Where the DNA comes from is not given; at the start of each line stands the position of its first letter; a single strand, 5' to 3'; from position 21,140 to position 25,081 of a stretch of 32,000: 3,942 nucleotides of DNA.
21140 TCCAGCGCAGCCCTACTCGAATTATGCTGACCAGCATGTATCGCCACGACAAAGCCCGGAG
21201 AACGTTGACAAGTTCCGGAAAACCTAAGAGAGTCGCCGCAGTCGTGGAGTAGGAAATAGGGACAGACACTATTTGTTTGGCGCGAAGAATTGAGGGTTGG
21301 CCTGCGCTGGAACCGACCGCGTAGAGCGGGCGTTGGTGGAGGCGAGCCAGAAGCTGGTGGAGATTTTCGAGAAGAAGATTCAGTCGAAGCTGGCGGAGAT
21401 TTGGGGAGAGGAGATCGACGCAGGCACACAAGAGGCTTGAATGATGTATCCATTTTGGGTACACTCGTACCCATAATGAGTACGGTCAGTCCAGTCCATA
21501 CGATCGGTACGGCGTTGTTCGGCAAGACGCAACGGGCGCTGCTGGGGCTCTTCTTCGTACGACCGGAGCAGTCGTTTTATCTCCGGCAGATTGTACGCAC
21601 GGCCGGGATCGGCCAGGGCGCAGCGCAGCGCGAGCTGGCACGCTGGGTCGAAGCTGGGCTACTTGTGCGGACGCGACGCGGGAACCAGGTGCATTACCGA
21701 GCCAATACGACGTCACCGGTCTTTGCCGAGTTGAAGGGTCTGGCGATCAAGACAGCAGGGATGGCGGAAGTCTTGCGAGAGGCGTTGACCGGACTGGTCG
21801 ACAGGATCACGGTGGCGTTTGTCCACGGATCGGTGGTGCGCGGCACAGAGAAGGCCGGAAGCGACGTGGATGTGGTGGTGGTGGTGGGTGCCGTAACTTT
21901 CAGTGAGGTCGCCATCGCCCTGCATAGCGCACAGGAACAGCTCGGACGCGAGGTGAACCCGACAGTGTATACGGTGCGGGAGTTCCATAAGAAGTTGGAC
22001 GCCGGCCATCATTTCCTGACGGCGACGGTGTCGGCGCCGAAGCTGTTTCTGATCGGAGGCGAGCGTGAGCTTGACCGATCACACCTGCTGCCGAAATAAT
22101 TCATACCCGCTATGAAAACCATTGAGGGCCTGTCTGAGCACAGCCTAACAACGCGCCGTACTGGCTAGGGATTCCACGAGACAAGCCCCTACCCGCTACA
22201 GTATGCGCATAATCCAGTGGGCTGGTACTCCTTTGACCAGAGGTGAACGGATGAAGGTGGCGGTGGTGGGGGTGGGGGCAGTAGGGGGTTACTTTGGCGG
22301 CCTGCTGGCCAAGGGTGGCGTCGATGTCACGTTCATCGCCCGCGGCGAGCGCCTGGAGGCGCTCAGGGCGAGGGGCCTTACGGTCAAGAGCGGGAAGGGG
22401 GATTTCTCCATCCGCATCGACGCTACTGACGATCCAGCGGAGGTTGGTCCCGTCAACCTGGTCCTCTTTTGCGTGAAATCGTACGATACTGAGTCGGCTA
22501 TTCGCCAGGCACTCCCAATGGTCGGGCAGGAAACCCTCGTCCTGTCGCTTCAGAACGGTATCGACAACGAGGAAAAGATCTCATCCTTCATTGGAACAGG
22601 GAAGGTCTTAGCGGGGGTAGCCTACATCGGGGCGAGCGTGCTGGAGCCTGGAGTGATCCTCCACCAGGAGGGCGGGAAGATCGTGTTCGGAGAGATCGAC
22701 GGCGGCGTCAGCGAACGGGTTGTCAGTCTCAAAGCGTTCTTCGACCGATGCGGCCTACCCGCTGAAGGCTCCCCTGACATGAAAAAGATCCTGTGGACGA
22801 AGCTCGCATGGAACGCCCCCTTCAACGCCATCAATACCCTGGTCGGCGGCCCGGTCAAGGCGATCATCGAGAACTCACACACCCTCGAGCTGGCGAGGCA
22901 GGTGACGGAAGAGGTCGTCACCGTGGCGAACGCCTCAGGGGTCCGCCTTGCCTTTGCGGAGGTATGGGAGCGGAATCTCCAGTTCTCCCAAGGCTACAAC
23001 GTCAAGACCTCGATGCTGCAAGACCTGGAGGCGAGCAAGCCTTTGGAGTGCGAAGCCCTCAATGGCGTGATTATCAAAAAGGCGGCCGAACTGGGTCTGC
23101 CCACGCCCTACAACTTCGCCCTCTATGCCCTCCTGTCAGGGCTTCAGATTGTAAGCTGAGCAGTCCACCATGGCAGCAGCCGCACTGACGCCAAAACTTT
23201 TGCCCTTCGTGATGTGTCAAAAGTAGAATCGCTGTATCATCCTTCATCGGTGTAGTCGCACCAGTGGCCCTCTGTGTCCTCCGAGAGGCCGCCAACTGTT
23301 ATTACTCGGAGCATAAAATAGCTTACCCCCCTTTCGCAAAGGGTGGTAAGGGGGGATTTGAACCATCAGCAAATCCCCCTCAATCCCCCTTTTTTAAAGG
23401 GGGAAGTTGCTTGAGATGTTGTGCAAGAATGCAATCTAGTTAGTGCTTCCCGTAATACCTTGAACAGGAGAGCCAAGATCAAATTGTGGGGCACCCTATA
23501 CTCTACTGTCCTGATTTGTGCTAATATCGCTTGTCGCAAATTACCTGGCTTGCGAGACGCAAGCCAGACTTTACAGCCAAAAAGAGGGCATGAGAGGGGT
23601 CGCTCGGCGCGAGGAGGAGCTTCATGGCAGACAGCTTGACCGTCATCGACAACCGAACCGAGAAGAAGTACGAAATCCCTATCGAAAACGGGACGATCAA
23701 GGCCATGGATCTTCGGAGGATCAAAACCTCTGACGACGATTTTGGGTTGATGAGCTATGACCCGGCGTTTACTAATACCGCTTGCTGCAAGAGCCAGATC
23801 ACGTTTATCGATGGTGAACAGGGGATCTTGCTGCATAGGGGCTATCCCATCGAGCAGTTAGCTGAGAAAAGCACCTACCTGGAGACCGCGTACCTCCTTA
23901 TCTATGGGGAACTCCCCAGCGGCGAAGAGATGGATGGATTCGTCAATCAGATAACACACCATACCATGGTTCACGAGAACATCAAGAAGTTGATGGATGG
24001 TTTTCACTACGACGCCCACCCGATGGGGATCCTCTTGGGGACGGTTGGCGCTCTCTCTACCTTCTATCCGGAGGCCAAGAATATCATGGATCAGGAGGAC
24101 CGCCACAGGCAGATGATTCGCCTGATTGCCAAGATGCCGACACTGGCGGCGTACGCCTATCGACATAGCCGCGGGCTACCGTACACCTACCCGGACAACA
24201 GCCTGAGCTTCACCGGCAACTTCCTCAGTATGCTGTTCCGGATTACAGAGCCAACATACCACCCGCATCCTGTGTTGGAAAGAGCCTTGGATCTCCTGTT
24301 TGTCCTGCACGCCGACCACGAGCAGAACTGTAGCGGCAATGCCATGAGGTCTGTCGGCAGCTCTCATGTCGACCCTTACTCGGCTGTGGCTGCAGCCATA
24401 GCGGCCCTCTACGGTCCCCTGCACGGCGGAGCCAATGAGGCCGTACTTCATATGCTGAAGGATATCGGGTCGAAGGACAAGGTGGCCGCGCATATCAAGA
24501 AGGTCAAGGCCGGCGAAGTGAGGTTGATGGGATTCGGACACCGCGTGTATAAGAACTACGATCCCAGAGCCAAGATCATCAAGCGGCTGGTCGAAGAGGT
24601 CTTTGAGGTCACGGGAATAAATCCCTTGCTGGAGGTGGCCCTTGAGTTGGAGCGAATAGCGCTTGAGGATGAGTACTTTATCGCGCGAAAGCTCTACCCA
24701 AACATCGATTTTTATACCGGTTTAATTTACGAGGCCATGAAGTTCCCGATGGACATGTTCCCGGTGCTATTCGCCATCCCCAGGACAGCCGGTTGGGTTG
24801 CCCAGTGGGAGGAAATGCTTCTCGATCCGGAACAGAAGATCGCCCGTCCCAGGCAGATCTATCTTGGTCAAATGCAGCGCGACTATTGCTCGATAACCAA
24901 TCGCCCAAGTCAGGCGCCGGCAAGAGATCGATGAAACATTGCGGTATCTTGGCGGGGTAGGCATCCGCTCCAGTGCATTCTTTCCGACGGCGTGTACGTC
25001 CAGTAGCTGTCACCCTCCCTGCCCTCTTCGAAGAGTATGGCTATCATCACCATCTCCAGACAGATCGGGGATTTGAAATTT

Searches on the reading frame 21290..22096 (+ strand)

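Call 61: search_protein_families(library=pfam, proteins=[window:21290-22096:+], max_evalue=0.001)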
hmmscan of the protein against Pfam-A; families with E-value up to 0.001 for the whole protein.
window:21290-22096:+ (269 aa): 2 families
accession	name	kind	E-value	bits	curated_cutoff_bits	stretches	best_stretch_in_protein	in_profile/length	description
PF01909.29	NTP_transf_2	-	9.1e-07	29.6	21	1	168-234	10-79/93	Nucleotidyltransferase domain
PF18765.7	Polbeta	-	1.7e-05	25.4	26.9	1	171-208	11-49/93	Polymerase beta, Nucleotidyltransferase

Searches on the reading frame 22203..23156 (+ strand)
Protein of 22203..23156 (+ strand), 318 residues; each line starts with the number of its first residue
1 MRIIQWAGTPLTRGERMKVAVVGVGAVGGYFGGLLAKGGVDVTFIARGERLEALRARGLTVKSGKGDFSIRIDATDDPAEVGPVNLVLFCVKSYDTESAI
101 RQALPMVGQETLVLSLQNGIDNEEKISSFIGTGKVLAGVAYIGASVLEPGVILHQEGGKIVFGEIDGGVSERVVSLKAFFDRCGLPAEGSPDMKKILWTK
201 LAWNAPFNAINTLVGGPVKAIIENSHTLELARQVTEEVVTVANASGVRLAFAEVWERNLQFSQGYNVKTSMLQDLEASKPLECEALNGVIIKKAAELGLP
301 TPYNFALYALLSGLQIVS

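Call 61: search_protein_families(library=pfam, proteins=[window:22203-23156:+], max_evalue=0.001)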
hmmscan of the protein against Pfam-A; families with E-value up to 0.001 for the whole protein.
window:22203-23156:+ (318 aa): 3 families
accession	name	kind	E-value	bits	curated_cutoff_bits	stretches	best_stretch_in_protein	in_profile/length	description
PF02558.23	ApbA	-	3.1e-43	147.4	22.2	1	19-166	1-149/150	Ketopantoate reductase PanE/ApbA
PF08546.17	ApbA_C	-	2.1e-31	109.3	22.7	1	192-314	1-124/125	Ketopantoate reductase PanE/ApbA C terminal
PF01210.29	NAD_Gly3P_dh_N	-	0.00097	19.6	23.1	0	18-124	1-110/158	NAD-dependent glycerol-3-phosphate dehydrogenase N-terminus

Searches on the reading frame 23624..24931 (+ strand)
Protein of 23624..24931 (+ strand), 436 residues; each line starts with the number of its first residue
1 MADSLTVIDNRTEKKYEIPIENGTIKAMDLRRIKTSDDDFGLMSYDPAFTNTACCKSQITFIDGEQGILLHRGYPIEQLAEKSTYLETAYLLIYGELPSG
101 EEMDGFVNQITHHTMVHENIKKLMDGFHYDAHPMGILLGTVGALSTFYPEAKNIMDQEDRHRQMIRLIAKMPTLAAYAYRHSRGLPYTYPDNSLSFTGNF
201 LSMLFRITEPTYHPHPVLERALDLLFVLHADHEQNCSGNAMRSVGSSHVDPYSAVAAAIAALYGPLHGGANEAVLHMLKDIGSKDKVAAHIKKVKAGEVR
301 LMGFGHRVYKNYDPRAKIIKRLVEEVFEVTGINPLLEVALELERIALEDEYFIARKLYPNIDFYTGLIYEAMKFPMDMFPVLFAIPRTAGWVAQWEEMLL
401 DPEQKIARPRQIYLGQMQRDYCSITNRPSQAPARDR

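Call 61: search_protein_families(library=pfam, proteins=[window:23624-24931:+], max_evalue=0.001)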
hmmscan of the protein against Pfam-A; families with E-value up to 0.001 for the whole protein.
window:23624-24931:+ (436 aa): 1 family
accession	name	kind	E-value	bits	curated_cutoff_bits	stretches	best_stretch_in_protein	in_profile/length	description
PF00285.26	Citrate_synt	-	3.1e-136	454.6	27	1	49-410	2-357/357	Citrate synthase, C-terminal domain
